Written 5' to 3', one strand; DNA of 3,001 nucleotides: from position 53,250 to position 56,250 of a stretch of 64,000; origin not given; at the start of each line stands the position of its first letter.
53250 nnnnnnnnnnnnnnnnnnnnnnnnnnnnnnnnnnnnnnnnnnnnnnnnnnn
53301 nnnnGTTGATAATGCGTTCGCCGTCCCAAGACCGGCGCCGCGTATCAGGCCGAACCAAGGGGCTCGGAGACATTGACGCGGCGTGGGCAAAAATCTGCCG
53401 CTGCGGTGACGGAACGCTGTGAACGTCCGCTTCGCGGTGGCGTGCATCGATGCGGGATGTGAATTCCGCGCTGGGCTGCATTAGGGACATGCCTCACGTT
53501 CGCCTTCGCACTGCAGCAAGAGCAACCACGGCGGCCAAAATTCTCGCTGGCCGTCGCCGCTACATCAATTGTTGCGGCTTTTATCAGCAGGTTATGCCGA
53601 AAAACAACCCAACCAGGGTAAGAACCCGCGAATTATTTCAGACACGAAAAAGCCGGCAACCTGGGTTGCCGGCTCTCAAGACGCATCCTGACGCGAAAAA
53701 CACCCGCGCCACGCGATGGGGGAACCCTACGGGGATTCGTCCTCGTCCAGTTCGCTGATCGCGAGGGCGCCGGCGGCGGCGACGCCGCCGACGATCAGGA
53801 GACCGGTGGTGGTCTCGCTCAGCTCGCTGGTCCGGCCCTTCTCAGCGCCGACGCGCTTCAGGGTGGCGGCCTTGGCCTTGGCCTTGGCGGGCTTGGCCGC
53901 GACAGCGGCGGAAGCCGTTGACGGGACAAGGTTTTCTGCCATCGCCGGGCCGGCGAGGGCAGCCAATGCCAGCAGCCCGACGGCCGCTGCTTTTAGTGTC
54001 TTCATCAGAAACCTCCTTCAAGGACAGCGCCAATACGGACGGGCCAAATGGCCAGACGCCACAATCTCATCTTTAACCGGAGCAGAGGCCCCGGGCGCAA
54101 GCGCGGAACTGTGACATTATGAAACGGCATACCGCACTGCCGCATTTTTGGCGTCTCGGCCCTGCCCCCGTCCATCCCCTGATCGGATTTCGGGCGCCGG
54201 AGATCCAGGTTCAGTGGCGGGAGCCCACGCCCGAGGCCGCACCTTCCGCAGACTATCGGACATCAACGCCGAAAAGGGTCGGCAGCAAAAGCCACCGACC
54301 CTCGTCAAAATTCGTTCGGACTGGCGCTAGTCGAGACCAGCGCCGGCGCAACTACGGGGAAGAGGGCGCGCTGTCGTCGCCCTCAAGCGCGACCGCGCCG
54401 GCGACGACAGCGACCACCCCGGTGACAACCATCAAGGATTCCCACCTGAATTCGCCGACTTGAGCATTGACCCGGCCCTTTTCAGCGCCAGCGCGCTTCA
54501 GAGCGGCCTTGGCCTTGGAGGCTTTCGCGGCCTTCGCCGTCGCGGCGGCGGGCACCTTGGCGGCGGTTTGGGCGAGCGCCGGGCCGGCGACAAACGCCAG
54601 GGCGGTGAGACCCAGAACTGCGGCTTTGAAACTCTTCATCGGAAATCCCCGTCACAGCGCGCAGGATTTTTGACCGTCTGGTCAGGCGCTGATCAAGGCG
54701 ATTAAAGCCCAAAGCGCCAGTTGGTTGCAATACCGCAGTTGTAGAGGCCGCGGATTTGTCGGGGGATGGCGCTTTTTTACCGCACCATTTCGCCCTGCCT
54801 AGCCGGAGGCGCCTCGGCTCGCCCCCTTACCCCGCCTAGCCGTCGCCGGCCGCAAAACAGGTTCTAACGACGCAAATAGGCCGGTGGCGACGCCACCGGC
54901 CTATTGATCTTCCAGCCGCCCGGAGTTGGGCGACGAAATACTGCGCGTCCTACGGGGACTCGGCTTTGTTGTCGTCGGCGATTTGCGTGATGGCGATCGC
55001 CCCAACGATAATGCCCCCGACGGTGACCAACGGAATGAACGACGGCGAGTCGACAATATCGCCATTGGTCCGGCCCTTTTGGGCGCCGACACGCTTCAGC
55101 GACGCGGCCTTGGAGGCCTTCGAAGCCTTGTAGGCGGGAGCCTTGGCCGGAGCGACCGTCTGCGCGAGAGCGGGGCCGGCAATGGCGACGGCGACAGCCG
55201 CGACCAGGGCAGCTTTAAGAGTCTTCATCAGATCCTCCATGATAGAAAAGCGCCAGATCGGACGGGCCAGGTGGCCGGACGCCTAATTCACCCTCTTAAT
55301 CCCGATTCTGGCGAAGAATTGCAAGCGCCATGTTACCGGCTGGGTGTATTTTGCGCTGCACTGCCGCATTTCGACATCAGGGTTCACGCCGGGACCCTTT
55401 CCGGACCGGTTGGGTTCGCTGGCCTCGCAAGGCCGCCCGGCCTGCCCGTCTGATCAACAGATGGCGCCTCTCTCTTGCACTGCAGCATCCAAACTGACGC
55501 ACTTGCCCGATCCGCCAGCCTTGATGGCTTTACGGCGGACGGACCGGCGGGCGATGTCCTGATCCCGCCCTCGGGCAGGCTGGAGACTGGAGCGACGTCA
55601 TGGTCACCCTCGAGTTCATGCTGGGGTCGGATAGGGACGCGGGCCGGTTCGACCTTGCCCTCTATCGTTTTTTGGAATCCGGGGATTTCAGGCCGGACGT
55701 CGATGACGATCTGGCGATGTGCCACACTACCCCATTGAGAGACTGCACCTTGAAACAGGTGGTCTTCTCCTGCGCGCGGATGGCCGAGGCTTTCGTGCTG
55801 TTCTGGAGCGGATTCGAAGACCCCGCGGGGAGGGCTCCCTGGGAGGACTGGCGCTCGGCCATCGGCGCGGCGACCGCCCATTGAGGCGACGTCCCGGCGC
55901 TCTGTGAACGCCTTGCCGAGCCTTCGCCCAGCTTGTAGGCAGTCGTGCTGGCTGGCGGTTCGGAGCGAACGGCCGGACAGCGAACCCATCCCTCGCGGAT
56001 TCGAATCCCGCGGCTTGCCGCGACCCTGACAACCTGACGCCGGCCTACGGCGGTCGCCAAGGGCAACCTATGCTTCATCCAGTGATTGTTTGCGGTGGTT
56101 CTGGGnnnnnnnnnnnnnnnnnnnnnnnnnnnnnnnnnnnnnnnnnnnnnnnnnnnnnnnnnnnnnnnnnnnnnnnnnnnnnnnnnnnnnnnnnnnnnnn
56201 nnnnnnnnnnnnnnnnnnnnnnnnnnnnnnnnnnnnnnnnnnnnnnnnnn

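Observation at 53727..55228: Triplet of paralogous small secreted proteins heading the polysaccharide export operon: candidate capsule-anchor or sorting system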

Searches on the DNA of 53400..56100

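Call 81: search_rna_families(source=window, start=53400, end=56100, threshold=evalue, max_evalue=1)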
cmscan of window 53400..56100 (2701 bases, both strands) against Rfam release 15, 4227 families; matches with E-value up to 1: 4.
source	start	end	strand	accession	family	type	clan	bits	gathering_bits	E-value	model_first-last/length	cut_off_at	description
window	54531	54564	+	RF01333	CRISPR-DR20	Gene; CRISPR;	-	22.3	42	0.17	1-36/36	no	CRISPR RNA direct repeat element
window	54268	54397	-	RF02346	ar35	Gene; sRNA;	-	21.3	45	0.37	1-144/144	no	Alphaproteobacterial sRNA ar35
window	54878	54927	-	RF00630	P26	Gene;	-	18.9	36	0.91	1-66/66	no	Pseudomonas sRNA P26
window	53773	53823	+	RF01395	isrL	Gene; sRNA;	-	13.3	35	0.87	70-130/345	no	isrL Hfq binding RNA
